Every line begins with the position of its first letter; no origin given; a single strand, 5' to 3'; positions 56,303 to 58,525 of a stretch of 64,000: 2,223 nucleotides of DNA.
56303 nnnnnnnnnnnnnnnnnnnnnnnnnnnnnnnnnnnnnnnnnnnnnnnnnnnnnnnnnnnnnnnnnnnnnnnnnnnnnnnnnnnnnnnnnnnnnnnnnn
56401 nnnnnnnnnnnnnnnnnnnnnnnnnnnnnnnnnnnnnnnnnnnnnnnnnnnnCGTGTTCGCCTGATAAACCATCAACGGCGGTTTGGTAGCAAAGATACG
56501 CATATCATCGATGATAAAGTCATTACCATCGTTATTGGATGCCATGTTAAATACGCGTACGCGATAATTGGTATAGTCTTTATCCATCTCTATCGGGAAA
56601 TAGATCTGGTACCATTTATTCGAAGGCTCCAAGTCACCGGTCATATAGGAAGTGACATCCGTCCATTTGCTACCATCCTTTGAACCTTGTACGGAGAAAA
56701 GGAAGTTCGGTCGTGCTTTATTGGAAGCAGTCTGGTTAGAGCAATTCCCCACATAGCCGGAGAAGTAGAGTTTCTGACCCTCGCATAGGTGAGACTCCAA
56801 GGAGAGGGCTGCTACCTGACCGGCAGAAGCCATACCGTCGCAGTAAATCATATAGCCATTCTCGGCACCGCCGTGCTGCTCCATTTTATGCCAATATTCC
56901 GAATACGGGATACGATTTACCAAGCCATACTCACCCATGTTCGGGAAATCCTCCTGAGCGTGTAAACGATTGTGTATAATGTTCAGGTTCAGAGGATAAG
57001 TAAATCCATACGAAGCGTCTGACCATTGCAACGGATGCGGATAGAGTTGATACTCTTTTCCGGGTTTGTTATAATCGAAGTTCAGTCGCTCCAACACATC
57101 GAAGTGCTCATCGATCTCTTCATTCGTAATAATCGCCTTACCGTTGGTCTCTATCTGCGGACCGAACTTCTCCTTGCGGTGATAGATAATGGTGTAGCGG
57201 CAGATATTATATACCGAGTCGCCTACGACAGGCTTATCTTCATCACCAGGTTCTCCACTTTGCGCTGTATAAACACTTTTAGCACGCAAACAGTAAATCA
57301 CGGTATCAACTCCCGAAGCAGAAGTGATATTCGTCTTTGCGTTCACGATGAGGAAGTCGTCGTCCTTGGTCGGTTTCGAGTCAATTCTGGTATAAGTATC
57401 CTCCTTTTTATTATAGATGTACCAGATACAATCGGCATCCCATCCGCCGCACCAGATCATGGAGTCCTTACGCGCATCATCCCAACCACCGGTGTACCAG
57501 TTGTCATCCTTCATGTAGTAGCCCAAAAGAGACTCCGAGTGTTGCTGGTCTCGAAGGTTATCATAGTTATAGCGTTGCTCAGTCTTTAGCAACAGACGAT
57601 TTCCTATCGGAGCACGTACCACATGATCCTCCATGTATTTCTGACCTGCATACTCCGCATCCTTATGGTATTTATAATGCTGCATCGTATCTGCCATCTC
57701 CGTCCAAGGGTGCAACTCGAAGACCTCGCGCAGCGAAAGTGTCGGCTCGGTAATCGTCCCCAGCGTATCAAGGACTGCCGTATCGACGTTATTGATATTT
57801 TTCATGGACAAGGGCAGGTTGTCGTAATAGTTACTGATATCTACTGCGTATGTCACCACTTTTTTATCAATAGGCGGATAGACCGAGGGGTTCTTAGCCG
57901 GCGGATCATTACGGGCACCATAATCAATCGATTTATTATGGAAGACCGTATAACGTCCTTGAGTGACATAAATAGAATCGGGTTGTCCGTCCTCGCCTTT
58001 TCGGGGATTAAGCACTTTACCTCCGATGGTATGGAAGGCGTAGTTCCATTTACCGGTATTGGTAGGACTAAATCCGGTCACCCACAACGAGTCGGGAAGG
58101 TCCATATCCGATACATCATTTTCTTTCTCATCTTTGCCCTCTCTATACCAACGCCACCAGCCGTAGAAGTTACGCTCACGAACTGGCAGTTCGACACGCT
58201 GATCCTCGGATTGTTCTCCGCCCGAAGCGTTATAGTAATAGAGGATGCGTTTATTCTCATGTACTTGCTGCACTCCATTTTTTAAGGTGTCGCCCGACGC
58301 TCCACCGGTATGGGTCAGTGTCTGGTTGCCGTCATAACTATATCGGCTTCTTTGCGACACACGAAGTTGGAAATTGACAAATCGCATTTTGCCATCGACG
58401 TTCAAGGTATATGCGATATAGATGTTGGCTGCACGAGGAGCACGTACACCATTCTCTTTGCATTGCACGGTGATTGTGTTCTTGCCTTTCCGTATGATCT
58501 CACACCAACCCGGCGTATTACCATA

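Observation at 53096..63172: Uninterrupted 10.1-kb ORF encoding a 3358-aa, largely unrecognisable, non-repetitive secreted protein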

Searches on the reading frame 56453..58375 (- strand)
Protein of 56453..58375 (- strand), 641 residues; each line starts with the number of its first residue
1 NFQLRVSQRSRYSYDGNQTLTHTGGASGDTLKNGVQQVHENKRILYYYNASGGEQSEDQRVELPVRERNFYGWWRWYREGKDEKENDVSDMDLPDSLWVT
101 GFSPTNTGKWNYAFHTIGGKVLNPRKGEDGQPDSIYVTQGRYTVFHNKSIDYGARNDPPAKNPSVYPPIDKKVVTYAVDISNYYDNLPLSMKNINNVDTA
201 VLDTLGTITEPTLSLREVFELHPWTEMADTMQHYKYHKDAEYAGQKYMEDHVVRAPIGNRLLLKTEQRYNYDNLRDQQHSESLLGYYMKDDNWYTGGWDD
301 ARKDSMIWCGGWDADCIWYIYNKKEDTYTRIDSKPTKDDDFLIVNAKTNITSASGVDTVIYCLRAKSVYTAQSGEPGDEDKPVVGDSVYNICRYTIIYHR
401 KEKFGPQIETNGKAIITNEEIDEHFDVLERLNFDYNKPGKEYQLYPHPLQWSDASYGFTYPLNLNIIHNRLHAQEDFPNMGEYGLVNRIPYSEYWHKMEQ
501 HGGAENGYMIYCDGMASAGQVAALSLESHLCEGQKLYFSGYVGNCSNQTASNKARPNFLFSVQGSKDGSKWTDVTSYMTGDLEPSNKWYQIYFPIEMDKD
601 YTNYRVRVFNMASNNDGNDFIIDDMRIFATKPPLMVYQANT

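Call 81: predict_structure(alignment_id=A7)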
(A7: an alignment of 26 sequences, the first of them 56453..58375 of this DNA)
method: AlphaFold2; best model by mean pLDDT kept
length: 641 residues; sequences in the alignment: 26
mean_pLDDT: 64.0   pTM: 0.70
mean pLDDT of the five models: 64.0, 61.6, 57.6, 54.0, 47.6
residues with pLDDT >= 90: 40; 70-90: 251; 50-70: 177; < 50: 173
segments of 3 or more residues with pLDDT < 50: 1-18, 22-38, 107-114, 116-118, 137-140, 148-151, 153-160, 184-186, 210-213, 305-307, 309-312, 434-508, 514-516, 635-641
pLDDT, mean of each block of 10 residues (from residue 1): 26 43 42 44 75 65 64 71 76 75 56 48 57 52 53 45 76 81 53 54 56 65 81 85 86 91 84 75 68 62 51 73 90 80 87 83 82 50 78 93 83 72 65 40 28 33 29 33 39 39 43 55 59 75 66 74 79 87 81 82 76 59 73 49 35
secondary structure, 60 per line:
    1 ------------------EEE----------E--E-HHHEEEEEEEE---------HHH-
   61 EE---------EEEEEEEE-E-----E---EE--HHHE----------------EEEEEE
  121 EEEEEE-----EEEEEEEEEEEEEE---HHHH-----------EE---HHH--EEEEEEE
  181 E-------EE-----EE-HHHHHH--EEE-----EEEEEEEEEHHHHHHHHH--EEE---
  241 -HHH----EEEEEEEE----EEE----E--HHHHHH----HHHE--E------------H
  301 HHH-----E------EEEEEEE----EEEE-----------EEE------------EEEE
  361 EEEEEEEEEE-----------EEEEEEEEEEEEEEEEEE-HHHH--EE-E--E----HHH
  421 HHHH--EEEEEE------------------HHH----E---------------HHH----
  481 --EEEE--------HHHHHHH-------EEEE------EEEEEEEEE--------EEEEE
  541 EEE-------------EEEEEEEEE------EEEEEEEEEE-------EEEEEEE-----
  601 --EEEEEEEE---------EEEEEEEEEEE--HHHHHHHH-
elements in order (helices of 4 or more, strands of 3 or more residues): E19-21 E40-47 E72-79 E115-126 E132-145 H149-152 E174-181 H199-204 E207-209 E215-223 H224-232 E235-237 E249-256 E261-263 H271-276 H300-303 E316-322 E327-330 E342-344 E357-370 E382-399 H401-404 H418-424 E427-432 E483-486 H495-501 E509-512 E519-527 E536-543 E557-565 E572-581 E589-595 E603-610 E620-630 H633-640
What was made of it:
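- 57053..58327 (-): aa ~1616-2040: beta-rich 'head' region of the family core (FYGWWRW, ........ and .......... motifs). Its fold was not identified. AF2 secondary structure (call 81).
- On Carbohydrate-binding module (beta-jelly roll, CBM4/6/22-like): The AF2 model has moderate confidence (call 81).
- The CBM assignment rests on a model of moderate confidence (mean pLDDT 64; call 81).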

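Call 84: fold_search(model_id=the predicted structure, library=pdb)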
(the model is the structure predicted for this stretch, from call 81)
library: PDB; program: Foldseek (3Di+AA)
matches with E <= 10: 1776; with E <= 0.001: 70
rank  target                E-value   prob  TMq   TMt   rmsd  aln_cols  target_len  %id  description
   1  2c26                  8.6e-06  1.00  0.17  0.38  15.3       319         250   10  Structural basis for the promiscuous specificity of the carbohydrate- binding modules from the beta-sandwich super famil (released 2005-10-18)
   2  4xup_C                1.1e-05  1.00  0.15  0.51   4.8       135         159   14  Structure of the N-terminal CBM22-1-CBM22-2 tandem domain from Paenibacillus barcinonensis Xyn10C (released 2015-06-03)
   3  5w6h_A                3.1e-05  1.00  0.16  0.15   3.9       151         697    9  Crystal structure of Bacteriophage CBA120 tailspike protein 4 enzymatically active domain (TSP4dN, orf213) (released 2018-10-24)
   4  4xuo_A                3.2e-05  1.00  0.15  0.51   4.9       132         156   14  Structure of the CBM22-1 xylan-binding domain from Paenibacillus barcinonensis Xyn10C (released 2015-06-03)
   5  8a28_A                4.1e-05  1.00  0.14  0.22   4.6       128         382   16  Structure of the astacin zymogen of LAST-MAM from Limulus polyphemus (released 2022-10-19)
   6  2w5f_B                4.5e-05  1.00  0.14  0.17   5.1       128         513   16  High resolution crystallographic structure of the Clostridium thermocellum N-terminal endo-1,4-beta-D-xylanase 10B (Xy (released 2010-01-19)
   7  2wys_A                4.8e-05  1.00  0.14  0.17   5.1       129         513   16  High resolution crystallographic structure of the Clostridium thermocellum N-terminal endo-1,4-beta-D-xylanase 10B (Xy (released 2010-08-25)
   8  6a99_A                5.1e-05  1.00  0.16  0.45   5.0       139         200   12  Crystal structure of a Stig cyclases Fisc from Fischerella sp. TAU in complex with (3Z)-3-(1-methyl-2-pyrrolidinyliden (released 2018-12-19)
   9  1k42_MODEL_1_A        5.7e-05  1.00  0.15  0.49   4.4       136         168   12  The Solution Structure of the CBM4-2 Carbohydrate Binding Module from a Thermostable Rhodothermus marinus Xyla (released 2002-05-29)
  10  6a99_D                6.3e-05  1.00  0.18  0.49   5.1       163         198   14  Crystal structure of a Stig cyclases Fisc from Fischerella sp. TAU in complex with (3Z)-3-(1-methyl-2-pyrrolidinyliden (released 2018-12-19)
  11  2wys_B                6.3e-05  1.00  0.14  0.17   4.9       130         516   16  High resolution crystallographic structure of the Clostridium thermocellum N-terminal endo-1,4-beta-D-xylanase 10B (Xy (released 2010-08-25)
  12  6ovb                  6.7e-05  0.98  0.15  0.17  20.1       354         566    9  Crystal structure of a Bacillus thuringiensis Cry1Da tryptic core variant (released 2019-06-19)
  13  5wpr                  7.1e-05  1.00  0.16  0.46   4.6       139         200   12  Crystal structure HpiC1 in C2 space group (released 2018-03-07)
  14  6al7_B                8.3e-05  1.00  0.16  0.45   5.7       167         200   12  Crystal structure HpiC1 F138S (released 2018-03-07)
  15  8iq9_B                8.8e-05  1.00  0.16  0.18   3.8       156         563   12  Crystal structure of trimeric K2-2 TSP in complex with tetrasaccharide and octasaccharide (released 2024-02-21)
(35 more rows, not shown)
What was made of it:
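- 56483..57040 (-): aa ~2045-2230: CBM-like beta-jelly roll ending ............. The confidently modelled part is aa ~2108-2230. Foldseek probability 1.00 to CBM22, CBM4-2, beta-sandwich CBMs, Cry toxin domain III and MAM domains, with 126-167 aligned columns and TM (target) ~0.45-0.54 (call 84).
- On Carbohydrate-binding module (beta-jelly roll, CBM4/6/22-like): Foldseek probability 1.00 to CBM22, CBM4-2 and related modules, TM (target) ~0.5 (call 84).
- Checked: Jelly-roll ending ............: confirmed as a CBM-type beta-jelly roll by AlphaFold2 plus Foldseek (calls 81, 84).
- It sits directly N-terminal of a CBM-like module (call 84), the usual catalytic-domain/CBM order.
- Tried and rejected: CBM hits dominated, so the fold of the head region stayed unassigned (call 84).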
